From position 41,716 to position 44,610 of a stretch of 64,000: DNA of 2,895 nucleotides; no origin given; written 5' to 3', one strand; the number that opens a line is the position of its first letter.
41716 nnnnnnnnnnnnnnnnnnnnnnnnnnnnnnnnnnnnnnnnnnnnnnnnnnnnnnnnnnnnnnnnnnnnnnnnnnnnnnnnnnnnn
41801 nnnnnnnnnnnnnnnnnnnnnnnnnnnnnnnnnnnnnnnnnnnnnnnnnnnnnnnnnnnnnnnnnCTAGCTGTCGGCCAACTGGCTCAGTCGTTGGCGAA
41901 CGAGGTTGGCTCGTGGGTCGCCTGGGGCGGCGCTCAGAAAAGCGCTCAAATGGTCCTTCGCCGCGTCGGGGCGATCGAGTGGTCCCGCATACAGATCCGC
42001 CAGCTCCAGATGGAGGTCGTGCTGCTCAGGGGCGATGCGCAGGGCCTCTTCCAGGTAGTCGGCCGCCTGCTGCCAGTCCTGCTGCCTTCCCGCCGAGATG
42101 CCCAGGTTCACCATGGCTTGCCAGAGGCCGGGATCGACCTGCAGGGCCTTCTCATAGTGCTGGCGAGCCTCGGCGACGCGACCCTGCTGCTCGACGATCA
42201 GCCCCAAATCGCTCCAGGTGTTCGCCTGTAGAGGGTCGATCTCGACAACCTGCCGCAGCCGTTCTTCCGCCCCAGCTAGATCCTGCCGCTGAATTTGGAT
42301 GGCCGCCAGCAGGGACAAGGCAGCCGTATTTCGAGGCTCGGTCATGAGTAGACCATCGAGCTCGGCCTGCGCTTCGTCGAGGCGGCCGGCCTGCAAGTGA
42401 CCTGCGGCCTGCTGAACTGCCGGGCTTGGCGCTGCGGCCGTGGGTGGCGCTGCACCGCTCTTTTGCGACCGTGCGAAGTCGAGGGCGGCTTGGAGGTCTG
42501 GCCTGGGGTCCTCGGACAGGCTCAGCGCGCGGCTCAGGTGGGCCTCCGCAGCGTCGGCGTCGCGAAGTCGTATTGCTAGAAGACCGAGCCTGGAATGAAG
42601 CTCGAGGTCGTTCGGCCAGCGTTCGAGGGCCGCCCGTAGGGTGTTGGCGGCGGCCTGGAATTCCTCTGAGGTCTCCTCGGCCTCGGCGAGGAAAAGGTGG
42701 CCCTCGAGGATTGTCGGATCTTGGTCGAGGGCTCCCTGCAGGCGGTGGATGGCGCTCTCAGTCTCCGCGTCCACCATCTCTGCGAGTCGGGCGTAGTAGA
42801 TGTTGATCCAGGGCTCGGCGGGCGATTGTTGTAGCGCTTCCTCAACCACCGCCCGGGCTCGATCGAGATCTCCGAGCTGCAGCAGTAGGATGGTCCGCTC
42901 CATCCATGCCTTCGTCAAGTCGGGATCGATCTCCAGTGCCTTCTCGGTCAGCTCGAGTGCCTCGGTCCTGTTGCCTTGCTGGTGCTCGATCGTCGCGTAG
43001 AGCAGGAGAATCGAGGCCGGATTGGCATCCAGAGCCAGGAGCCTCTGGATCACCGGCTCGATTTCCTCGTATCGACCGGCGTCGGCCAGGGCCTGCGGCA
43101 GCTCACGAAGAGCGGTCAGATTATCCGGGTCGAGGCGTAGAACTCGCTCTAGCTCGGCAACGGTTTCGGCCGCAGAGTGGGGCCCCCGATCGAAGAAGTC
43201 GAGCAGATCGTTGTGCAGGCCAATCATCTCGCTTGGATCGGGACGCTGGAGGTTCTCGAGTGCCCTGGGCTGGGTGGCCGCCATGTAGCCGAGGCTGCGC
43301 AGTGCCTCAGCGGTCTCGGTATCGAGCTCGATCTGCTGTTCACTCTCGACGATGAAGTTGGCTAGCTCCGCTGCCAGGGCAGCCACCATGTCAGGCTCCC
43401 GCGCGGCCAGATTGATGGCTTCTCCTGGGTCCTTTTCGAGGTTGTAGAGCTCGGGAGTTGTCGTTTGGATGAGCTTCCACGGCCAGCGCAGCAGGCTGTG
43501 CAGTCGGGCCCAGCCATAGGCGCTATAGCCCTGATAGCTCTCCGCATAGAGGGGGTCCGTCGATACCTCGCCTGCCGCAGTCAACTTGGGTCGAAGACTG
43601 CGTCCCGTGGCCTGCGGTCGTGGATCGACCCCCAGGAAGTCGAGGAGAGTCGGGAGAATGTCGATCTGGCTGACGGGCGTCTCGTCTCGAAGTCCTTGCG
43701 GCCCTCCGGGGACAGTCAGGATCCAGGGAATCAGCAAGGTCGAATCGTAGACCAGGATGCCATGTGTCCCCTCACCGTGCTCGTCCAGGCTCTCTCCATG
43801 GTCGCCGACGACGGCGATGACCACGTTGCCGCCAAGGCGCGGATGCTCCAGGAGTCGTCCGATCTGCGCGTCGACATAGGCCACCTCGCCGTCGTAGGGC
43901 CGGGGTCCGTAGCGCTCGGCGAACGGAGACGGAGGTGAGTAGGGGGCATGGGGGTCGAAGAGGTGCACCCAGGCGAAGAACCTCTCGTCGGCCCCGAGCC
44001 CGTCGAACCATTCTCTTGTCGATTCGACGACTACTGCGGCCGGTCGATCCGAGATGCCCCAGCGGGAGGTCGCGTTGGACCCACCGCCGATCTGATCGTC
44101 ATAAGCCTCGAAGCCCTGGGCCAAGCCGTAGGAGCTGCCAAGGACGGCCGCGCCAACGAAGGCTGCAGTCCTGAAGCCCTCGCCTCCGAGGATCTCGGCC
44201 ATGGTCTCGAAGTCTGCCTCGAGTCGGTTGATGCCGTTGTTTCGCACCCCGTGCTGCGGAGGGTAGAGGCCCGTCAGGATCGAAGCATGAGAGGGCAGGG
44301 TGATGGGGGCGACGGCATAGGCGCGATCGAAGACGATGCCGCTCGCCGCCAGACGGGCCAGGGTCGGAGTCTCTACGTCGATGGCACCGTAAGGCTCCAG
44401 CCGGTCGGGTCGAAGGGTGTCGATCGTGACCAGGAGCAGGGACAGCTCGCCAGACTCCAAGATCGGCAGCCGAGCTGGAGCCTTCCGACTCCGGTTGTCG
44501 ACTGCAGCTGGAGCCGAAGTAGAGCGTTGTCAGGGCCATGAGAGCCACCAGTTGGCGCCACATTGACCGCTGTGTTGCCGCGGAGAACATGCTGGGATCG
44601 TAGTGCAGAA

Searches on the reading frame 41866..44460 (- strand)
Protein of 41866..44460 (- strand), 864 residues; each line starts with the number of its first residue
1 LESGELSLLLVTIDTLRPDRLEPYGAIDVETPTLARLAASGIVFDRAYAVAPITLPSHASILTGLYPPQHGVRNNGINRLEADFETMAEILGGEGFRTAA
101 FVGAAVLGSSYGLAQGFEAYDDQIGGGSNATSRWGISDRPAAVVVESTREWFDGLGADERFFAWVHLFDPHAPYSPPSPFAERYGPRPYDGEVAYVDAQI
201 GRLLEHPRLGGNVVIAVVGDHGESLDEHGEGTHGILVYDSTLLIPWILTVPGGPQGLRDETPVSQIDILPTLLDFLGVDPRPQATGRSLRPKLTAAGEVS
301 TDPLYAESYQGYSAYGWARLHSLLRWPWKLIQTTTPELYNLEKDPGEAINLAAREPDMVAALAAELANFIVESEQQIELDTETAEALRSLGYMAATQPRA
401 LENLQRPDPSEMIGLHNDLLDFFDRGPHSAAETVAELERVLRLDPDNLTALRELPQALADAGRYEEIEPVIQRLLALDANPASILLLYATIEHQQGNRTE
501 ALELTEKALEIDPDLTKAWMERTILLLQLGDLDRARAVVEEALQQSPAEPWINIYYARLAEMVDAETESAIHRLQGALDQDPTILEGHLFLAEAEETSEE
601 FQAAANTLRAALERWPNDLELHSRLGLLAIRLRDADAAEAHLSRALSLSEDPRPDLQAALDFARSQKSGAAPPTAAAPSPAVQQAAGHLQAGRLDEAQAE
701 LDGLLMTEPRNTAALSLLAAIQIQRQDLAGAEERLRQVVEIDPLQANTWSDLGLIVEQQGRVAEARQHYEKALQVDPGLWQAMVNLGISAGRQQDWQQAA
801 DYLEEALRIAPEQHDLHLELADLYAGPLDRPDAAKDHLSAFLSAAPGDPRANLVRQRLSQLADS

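Call 3: search_protein_families(library=pfam, proteins=[window:41866-44460:-], max_evalue=0.01)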
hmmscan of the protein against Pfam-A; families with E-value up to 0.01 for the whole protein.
window:41866-44460:- (864 aa): 34 families (the best 25 are shown)
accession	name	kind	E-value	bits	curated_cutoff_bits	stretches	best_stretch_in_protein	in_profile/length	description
PF00884.28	Sulfatase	-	4.4e-35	121.9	25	1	8-278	3-301/301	Sulfatase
PF14559.12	TPR_19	-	1.2e-33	115.7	25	6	689-745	2-58/68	Tetratricopeptide repeat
PF13428.12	TPR_14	-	1.1e-30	103.3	23.5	5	517-559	2-44/44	Tetratricopeptide repeat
PF07719.23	TPR_2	-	5.6e-30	101.4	27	3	746-778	1-33/34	Tetratricopeptide repeat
PF13432.12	TPR_16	-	3.7e-27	94.8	32.7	5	725-778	10-63/65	Tetratricopeptide repeat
PF00515.34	TPR_1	-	1.1e-25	88.8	27.8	2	746-777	1-32/34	Tetratricopeptide repeat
PF13414.12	TPR_11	-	2.1e-21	75.7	26.8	1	723-760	5-42/42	TPR repeat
PF13181.12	TPR_8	-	8.2e-21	72.8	25.7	0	747-777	2-32/34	Tetratricopeptide repeat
PF13431.12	TPR_17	-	2.5e-17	62.1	24.4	0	506-537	3-34/34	Tetratricopeptide repeat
PF23914.1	TPR_CcmH_CycH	-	3.6e-17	63.1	42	2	508-606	42-142/158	Cytochrome c-type biogenesis protein H TPR domain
PF13371.12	TPR_9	-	7.7e-17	61.5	35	3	789-858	4-72/73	Tetratricopeptide repeat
PF13424.12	TPR_12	-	3.8e-16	59.5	30.1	2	745-811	2-76/77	Tetratricopeptide repeat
PF01663.27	Phosphodiest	-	1.4e-14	54.9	23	1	8-78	1-68/342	Type I phosphodiesterase / nucleotide pyrophosphatase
PF13176.12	TPR_7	-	6.7e-11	41.8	27.9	0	782-812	1-31/36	Tetratricopeptide repeat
PF25063.1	ARM_TT21_C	-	1.1e-09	38.9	35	1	716-775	99-158/209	Tetratricopeptide repeat protein 21 C-terminal ARM domain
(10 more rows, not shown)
